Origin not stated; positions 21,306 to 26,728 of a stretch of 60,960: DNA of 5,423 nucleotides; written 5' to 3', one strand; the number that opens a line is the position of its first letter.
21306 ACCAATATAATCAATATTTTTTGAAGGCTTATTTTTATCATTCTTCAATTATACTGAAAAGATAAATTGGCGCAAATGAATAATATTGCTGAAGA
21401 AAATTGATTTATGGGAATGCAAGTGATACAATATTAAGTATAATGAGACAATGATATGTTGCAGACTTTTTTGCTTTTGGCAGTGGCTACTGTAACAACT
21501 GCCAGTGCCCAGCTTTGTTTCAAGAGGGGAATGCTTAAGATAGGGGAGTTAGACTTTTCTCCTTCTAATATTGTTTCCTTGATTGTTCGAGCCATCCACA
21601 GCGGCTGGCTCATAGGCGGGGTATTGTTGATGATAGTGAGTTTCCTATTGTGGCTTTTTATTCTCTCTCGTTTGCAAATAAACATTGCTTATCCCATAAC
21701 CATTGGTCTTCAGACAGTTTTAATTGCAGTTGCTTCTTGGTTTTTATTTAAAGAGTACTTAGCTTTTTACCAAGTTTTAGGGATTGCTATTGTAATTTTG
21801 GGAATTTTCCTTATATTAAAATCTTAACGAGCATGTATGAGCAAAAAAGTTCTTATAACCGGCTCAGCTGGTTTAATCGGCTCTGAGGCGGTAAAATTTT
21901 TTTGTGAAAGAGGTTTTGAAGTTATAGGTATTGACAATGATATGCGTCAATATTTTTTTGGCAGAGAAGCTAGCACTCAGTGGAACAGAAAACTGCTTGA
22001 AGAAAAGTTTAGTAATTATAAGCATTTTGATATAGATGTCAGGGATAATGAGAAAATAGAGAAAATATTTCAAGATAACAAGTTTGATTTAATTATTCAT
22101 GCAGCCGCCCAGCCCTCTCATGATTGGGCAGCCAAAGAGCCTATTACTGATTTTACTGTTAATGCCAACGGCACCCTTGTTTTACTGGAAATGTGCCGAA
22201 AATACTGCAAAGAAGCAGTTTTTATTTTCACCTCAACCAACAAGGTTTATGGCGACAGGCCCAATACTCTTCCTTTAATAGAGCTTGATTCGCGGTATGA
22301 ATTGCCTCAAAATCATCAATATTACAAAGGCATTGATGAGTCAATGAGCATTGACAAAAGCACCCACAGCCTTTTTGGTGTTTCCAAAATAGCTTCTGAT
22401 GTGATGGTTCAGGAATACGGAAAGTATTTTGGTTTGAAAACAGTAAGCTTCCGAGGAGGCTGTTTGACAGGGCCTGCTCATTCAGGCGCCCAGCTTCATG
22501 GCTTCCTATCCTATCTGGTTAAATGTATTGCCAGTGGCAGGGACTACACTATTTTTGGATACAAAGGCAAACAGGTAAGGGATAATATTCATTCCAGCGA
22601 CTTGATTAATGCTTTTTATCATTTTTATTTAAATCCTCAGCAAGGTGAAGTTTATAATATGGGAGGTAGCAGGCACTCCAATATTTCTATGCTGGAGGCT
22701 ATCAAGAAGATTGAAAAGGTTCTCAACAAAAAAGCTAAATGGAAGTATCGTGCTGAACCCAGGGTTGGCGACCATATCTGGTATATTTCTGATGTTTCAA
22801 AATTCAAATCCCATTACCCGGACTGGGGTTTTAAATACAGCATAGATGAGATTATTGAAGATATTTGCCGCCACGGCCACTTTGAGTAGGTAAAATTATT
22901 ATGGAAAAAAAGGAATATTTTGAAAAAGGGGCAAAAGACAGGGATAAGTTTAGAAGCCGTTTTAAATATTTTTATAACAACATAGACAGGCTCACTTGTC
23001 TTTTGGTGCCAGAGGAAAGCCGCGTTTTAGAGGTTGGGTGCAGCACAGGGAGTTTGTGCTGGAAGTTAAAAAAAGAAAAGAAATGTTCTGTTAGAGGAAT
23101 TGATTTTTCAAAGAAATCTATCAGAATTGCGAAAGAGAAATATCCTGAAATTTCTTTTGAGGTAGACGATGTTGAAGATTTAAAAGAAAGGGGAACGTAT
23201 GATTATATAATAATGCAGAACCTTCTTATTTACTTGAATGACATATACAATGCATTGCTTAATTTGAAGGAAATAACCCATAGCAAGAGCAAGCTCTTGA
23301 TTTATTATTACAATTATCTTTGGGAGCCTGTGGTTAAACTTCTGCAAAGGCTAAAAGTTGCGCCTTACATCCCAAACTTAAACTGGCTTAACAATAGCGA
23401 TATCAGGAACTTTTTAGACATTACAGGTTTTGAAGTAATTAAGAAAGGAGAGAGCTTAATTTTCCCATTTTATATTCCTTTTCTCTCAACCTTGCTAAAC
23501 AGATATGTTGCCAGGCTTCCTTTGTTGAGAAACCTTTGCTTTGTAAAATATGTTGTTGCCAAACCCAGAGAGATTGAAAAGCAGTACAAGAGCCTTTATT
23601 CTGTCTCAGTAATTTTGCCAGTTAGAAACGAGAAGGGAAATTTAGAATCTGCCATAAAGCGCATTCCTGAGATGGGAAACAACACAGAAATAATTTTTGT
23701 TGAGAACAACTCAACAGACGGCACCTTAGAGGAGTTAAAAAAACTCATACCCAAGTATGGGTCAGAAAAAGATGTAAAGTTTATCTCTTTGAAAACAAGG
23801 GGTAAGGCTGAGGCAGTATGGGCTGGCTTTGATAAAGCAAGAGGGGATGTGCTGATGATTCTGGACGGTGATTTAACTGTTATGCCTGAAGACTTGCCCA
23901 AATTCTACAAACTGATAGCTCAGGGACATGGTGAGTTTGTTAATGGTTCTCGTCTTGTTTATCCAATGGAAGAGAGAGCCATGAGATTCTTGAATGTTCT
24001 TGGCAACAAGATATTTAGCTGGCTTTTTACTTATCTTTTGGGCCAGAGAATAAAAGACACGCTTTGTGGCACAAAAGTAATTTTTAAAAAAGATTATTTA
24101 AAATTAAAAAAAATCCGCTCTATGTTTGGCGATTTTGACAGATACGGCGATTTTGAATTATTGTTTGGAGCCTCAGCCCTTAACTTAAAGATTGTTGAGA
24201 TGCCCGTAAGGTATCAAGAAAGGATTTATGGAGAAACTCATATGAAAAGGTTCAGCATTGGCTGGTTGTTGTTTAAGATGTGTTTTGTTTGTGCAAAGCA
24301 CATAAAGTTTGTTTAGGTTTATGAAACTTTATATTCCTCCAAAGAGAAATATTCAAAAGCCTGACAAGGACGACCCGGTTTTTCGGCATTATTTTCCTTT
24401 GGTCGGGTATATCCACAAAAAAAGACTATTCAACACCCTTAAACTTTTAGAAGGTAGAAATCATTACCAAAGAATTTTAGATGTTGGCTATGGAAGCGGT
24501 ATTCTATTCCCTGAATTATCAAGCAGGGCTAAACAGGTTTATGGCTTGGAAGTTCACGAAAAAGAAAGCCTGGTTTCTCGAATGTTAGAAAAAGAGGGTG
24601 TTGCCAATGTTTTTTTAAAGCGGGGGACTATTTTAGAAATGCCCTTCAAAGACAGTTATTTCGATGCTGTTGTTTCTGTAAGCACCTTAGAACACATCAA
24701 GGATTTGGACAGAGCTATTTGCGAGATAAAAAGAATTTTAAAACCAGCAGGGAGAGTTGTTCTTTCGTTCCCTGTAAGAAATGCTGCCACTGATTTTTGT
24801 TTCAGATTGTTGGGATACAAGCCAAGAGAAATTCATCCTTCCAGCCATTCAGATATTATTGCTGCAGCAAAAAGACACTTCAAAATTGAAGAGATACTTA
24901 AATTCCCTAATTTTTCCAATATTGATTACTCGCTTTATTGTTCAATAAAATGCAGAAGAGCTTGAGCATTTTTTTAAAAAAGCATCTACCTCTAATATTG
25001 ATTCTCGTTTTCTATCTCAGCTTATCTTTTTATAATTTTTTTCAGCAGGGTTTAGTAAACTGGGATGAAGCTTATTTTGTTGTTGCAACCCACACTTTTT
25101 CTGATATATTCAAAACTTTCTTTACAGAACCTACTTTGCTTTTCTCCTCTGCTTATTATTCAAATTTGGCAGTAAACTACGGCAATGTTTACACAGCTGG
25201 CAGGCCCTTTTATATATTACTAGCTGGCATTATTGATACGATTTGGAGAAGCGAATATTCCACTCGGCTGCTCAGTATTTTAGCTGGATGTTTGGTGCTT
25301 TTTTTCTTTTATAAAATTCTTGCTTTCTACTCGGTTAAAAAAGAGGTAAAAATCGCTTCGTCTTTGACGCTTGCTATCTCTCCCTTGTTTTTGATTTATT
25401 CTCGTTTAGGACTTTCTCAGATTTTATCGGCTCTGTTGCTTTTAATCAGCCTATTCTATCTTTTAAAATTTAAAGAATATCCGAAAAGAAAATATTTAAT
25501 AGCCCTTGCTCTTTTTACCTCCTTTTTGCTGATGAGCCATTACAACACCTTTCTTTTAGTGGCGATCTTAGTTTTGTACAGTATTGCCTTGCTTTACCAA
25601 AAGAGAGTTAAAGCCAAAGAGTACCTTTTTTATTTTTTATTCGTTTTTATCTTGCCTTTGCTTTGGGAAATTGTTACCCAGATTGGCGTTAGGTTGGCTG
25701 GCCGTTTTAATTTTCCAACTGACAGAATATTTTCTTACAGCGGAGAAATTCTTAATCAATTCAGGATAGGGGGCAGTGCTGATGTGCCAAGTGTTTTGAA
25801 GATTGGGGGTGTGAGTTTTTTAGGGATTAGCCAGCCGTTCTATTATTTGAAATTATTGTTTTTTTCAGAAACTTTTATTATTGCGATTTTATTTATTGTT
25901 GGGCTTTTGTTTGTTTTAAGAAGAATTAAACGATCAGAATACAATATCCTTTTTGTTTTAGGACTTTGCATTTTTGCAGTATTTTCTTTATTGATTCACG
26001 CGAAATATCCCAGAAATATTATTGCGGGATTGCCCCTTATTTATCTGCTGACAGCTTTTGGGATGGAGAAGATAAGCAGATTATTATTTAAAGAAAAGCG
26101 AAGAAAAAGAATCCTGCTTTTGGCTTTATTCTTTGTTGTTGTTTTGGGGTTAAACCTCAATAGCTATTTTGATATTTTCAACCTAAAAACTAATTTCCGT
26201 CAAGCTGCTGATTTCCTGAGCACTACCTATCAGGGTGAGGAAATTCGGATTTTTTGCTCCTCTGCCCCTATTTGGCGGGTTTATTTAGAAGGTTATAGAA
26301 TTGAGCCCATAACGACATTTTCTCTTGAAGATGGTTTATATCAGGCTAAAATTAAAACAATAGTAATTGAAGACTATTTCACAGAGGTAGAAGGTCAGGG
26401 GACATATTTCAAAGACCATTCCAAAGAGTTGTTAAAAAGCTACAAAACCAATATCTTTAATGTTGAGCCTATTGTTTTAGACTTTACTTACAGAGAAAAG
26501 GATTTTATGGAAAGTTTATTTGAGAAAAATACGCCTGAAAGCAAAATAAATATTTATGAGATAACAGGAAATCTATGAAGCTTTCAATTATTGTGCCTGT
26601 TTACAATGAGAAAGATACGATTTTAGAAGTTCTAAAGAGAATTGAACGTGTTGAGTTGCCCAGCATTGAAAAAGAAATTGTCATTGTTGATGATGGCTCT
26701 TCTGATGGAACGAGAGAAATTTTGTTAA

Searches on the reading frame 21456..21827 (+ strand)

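Call 50: search_protein_families(library=pfam, proteins=[window:21456-21827:+], max_evalue=0.00001)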
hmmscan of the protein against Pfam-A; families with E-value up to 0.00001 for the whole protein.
window:21456-21827:+ (123 aa): 1 family
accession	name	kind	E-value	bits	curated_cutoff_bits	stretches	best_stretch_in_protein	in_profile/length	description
PF00892.27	EamA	-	2.2e-06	28.4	28.2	1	52-121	66-134/135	EamA-like transporter family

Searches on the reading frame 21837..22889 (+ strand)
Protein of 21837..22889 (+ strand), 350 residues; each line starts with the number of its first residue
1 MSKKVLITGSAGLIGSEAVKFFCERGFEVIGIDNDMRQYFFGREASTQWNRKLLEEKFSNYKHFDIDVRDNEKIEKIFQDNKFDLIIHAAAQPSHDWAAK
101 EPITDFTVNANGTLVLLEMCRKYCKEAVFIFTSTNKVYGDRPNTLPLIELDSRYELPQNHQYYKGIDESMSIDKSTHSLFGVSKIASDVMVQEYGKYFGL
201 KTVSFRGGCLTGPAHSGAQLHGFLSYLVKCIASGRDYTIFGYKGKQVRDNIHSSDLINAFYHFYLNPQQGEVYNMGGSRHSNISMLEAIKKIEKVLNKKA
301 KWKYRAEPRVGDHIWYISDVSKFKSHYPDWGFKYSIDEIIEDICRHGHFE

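Call 50: search_protein_families(library=pfam, proteins=[window:21837-22889:+], max_evalue=0.00001)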
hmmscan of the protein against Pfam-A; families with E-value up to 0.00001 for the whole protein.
window:21837-22889:+ (350 aa): 6 families
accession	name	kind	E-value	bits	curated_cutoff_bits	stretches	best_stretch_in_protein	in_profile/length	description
PF01370.27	Epimerase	-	4.8e-43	147.7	20.9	1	5-276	1-240/240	NAD dependent epimerase/dehydratase family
PF16363.11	GDP_Man_Dehyd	-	9.7e-33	114.4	27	1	6-342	1-331/332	GDP-mannose 4,6 dehydratase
PF04321.23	RmlD_sub_bind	-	6e-15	55.5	27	1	4-140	2-107/287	RmlD substrate binding domain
PF02719.21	Polysacc_synt_2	-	6.8e-12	45.6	20.2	1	5-137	1-131/293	Polysaccharide biosynthesis protein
PF01073.25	3Beta_HSD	-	2.1e-10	40.5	22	1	6-161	1-143/280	3-beta hydroxysteroid dehydrogenase/isomerase family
PF07993.18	NAD_binding_4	-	1.1e-09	38.3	20.1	1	80-237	86-236/258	Male sterility protein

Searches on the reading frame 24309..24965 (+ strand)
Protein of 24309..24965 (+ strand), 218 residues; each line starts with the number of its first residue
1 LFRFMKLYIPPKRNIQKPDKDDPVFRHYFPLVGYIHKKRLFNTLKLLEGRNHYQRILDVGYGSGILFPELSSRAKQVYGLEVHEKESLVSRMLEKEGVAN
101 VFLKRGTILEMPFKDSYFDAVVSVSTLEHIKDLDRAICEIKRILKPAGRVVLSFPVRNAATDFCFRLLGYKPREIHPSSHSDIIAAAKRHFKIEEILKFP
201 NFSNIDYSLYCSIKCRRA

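Call 50: search_protein_families(library=pfam, proteins=[window:24309-24965:+], max_evalue=0.00001)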
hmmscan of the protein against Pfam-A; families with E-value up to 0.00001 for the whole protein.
window:24309-24965:+ (218 aa): 7 families
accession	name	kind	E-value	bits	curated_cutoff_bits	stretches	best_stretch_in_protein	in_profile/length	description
PF08241.18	Methyltransf_11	-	1.2e-20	74.4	21.2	1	57-152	1-95/95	Methyltransferase domain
PF13649.12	Methyltransf_25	-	3.2e-15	57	27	1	56-148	1-97/97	Methyltransferase domain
PF13489.12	Methyltransf_23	-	2.9e-12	47.1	27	1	46-158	16-122/164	Methyltransferase domain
PF13847.12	Methyltransf_31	-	4.3e-12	46.4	27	1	55-156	6-113/145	Methyltransferase domain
PF08242.18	Methyltransf_12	-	5.8e-08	33.8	30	1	57-150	1-98/98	Methyltransferase domain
PF01209.24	Ubie_methyltran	-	3.9e-07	30.1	20.1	1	47-152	42-151/233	ubiE/COQ5 methyltransferase family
PF07021.18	MetW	-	8.8e-06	25.9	21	0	54-155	15-110/193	Methionine biosynthesis protein MetW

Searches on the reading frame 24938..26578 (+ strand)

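Call 50: search_protein_families(library=pfam, proteins=[window:24938-26578:+], max_evalue=0.00001)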
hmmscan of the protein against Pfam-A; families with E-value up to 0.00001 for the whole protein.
window:24938-26578:+ (546 aa): 1 family
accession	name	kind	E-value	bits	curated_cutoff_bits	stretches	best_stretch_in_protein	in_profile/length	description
PF13231.12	PMT_2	-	4.4e-06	27.4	26.1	1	103-239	18-151/160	Dolichyl-phosphate-mannose-protein mannosyltransferase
